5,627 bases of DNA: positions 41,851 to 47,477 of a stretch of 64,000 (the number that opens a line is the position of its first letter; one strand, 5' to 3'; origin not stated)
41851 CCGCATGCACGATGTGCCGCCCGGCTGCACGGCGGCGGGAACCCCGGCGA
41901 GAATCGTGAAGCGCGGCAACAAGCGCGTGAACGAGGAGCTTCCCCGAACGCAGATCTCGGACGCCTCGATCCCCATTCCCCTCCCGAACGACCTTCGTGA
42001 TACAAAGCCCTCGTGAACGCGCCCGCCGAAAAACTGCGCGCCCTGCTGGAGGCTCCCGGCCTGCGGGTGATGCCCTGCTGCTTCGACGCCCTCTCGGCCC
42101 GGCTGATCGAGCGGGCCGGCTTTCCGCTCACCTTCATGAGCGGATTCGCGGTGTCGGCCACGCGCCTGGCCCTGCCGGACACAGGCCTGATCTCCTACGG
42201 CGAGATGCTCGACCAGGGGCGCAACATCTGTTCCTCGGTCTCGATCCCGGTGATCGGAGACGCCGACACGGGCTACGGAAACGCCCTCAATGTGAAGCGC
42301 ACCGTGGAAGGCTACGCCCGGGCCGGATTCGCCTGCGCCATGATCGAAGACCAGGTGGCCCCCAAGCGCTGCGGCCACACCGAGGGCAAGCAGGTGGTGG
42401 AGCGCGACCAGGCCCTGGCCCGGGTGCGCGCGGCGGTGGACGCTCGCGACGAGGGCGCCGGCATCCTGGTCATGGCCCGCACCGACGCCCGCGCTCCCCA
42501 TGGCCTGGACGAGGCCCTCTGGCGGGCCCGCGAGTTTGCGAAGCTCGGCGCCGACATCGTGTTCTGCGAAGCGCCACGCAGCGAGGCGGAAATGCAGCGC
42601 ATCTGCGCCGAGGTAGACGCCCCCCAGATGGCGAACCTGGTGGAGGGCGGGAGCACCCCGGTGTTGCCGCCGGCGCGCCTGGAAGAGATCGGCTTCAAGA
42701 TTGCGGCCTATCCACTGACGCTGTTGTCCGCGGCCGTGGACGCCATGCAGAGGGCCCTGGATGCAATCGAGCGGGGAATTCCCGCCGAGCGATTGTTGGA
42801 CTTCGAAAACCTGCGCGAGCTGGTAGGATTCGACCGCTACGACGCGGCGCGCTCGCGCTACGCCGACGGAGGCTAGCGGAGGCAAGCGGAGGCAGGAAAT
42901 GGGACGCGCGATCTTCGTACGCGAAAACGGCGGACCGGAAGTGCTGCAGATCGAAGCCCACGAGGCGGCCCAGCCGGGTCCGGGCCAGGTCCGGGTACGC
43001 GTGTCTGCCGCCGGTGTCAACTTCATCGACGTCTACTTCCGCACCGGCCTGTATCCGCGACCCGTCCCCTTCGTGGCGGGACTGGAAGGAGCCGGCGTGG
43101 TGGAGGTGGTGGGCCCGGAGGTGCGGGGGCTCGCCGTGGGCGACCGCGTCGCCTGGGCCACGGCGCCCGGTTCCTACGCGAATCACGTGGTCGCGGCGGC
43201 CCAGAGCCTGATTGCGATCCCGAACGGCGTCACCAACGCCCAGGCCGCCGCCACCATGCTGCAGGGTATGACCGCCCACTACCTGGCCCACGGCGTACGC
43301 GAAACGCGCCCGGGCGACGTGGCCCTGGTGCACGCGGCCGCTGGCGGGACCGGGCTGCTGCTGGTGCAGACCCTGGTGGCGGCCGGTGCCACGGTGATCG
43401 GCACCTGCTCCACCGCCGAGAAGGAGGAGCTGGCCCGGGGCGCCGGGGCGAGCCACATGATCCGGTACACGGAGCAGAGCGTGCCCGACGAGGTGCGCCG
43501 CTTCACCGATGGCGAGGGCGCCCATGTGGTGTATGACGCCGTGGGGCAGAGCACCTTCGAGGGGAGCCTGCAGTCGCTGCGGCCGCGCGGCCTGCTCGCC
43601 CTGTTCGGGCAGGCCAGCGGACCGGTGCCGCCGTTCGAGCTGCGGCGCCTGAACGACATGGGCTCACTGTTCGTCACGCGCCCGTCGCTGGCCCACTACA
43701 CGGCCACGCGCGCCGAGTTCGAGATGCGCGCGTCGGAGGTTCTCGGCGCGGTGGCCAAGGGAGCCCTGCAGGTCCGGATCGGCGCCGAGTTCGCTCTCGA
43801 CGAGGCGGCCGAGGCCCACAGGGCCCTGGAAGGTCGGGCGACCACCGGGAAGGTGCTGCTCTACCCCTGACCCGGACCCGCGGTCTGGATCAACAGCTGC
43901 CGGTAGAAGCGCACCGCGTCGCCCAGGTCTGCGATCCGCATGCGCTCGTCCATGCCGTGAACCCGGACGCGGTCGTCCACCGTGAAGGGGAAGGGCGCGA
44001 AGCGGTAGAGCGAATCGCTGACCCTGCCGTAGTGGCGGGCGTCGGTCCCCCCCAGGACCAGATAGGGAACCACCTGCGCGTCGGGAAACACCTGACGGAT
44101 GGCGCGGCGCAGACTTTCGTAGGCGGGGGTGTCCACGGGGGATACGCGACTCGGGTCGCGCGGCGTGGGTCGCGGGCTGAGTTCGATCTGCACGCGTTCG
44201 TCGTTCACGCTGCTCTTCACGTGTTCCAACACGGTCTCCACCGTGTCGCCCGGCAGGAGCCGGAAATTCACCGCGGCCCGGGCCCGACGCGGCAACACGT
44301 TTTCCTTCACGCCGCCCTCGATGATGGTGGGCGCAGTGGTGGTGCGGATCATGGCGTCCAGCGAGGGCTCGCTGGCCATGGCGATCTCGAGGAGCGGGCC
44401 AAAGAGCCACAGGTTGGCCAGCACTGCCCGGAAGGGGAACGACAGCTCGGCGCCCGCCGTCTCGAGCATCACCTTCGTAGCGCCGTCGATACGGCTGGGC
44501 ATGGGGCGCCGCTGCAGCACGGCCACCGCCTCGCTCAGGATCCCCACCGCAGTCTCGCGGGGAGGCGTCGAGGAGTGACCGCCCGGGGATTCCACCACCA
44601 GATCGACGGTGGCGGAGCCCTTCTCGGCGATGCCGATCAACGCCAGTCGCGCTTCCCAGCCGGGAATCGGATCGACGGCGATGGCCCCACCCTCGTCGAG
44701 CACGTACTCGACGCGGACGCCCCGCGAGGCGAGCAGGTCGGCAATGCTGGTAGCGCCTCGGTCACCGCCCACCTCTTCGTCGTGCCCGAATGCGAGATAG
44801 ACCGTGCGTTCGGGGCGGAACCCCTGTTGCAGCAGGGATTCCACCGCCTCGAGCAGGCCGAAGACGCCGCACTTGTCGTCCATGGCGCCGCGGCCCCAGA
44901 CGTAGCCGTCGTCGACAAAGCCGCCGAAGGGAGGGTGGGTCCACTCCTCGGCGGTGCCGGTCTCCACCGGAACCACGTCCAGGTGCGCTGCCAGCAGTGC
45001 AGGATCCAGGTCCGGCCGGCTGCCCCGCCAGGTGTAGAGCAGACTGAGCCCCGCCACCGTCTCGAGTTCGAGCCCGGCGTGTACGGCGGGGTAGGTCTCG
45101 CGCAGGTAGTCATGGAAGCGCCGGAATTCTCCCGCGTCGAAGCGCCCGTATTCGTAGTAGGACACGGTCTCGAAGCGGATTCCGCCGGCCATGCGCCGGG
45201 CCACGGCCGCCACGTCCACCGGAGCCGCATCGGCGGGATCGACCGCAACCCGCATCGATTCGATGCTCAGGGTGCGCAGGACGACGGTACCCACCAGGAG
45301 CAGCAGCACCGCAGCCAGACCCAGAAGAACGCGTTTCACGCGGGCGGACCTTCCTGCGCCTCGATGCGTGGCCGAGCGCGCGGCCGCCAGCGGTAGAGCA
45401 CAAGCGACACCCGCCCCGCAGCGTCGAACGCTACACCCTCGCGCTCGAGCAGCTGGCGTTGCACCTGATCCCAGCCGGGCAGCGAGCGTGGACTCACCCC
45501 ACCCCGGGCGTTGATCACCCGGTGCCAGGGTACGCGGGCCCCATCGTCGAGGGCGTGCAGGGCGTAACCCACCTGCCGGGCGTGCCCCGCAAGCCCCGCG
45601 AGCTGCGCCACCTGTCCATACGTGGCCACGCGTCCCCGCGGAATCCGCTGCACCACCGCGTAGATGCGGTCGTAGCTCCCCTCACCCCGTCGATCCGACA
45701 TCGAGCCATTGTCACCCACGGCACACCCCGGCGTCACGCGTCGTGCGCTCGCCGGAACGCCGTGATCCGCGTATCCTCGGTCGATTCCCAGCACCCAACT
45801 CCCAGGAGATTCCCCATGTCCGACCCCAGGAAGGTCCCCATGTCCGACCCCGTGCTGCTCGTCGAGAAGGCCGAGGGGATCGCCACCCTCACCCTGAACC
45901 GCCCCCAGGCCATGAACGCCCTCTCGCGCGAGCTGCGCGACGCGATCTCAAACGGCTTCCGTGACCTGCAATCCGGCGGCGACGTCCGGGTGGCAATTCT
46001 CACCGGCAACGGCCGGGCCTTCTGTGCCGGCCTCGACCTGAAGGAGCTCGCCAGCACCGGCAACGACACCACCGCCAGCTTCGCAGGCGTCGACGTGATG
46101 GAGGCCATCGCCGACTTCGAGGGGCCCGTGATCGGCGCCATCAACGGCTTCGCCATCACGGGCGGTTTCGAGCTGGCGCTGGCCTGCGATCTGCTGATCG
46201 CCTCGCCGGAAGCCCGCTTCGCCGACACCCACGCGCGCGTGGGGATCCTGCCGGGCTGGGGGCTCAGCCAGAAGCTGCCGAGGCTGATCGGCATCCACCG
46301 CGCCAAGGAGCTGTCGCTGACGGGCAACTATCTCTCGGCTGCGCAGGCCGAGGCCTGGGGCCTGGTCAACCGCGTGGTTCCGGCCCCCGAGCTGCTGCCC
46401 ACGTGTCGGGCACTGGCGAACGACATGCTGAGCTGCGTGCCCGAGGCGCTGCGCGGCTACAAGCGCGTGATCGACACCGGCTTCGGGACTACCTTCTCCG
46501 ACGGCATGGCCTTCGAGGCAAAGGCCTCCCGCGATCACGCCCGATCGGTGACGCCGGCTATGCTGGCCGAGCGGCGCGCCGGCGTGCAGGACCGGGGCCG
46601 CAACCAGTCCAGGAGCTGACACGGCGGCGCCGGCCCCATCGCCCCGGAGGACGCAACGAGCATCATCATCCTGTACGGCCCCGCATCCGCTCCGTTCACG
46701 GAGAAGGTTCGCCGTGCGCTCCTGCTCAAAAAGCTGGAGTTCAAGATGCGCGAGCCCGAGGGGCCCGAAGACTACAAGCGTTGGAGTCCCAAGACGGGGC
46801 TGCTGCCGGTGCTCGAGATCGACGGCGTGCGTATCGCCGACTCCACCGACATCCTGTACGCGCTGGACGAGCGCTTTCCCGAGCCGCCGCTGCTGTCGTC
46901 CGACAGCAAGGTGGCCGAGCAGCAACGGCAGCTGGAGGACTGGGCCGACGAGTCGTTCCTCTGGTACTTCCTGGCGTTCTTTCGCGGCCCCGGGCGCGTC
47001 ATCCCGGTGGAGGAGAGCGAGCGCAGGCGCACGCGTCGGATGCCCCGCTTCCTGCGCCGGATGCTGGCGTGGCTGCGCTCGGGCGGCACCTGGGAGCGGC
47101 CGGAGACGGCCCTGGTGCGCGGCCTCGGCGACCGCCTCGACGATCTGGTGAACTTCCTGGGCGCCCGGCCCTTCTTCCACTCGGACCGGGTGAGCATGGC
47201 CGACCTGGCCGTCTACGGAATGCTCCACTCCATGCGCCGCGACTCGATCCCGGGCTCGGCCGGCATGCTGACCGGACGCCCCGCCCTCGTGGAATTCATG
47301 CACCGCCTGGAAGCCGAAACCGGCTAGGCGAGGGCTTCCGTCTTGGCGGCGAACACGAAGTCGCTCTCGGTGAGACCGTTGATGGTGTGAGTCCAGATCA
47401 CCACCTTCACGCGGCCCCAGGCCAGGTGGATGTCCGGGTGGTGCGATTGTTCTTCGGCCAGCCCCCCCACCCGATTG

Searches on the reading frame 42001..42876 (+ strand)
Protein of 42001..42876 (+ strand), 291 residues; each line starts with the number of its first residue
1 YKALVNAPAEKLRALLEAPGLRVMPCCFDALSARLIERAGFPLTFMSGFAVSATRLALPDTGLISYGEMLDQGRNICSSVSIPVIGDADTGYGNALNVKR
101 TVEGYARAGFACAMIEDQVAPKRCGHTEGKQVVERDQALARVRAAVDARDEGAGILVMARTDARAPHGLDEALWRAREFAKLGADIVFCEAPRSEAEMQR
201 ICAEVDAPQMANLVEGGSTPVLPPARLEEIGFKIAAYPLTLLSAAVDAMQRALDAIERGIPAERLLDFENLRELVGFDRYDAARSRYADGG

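Call 36: search_protein_families(library=pfam, proteins=[window:42001-42876:+], max_evalue=0.001)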
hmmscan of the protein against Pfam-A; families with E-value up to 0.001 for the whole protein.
window:42001-42876:+ (291 aa): 3 families
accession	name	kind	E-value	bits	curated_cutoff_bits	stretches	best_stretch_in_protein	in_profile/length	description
PF13714.12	PEP_mutase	-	5.8e-44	150.9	31.5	1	12-256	1-239/240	Phosphoenolpyruvate phosphomutase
PF00463.27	ICL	-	3.8e-09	36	26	1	82-166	150-236/526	Isocitrate lyase family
PF18604.6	PreAtp-grasp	-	0.00035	21.5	27.5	0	9-40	61-93/94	Pre ATP-grasp domain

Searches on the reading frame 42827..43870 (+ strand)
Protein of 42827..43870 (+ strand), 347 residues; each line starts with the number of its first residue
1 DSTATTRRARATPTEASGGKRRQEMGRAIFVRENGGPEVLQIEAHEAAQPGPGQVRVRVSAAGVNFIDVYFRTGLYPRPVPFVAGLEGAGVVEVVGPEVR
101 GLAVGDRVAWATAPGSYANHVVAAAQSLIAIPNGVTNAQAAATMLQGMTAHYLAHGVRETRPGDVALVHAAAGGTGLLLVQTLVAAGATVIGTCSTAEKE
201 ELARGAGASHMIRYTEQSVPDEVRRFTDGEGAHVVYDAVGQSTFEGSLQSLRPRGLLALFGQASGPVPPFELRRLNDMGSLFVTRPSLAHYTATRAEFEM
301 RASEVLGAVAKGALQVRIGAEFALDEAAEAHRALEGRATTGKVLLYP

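Call 36: search_protein_families(library=pfam, proteins=[window:42827-43870:+], max_evalue=0.001)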
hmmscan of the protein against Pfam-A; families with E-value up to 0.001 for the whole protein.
window:42827-43870:+ (347 aa): 3 families
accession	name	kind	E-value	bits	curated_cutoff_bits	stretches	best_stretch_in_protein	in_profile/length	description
PF00107.32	ADH_zinc_N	-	7.6e-23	81.3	31.8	1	174-275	1-102/129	Zinc-binding dehydrogenase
PF13602.12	ADH_zinc_N_2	-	6.4e-18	66.4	27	1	207-345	2-134/134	Zinc-binding dehydrogenase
PF08240.17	ADH_N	-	1.3e-16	61.1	23.5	1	51-132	1-103/104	Alcohol dehydrogenase GroES-like domain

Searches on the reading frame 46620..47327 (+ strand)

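Call 36: search_protein_families(library=pfam, proteins=[window:46620-47327:+], max_evalue=0.001)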
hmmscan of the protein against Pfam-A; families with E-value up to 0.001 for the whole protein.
window:46620-47327:+ (235 aa): 5 families
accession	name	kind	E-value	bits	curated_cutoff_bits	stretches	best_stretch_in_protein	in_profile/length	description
PF13417.12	GST_N_3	-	2.5e-11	44.2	22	1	18-90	1-75/75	Glutathione S-transferase, N-terminal domain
PF13409.12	GST_N_2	-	5.5e-10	40.1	25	1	25-85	3-70/70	Glutathione S-transferase, N-terminal domain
PF17171.9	GST_C_6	-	8.9e-06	25.8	28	1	173-229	5-63/64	Glutathione S-transferase, C-terminal domain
PF14497.11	GST_C_3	-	2.2e-05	25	21.6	1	173-233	35-94/104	Glutathione S-transferase, C-terminal domain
PF13410.11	GST_C_2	-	9.2e-05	22.9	24.9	1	173-227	15-67/69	Glutathione S-transferase, C-terminal domain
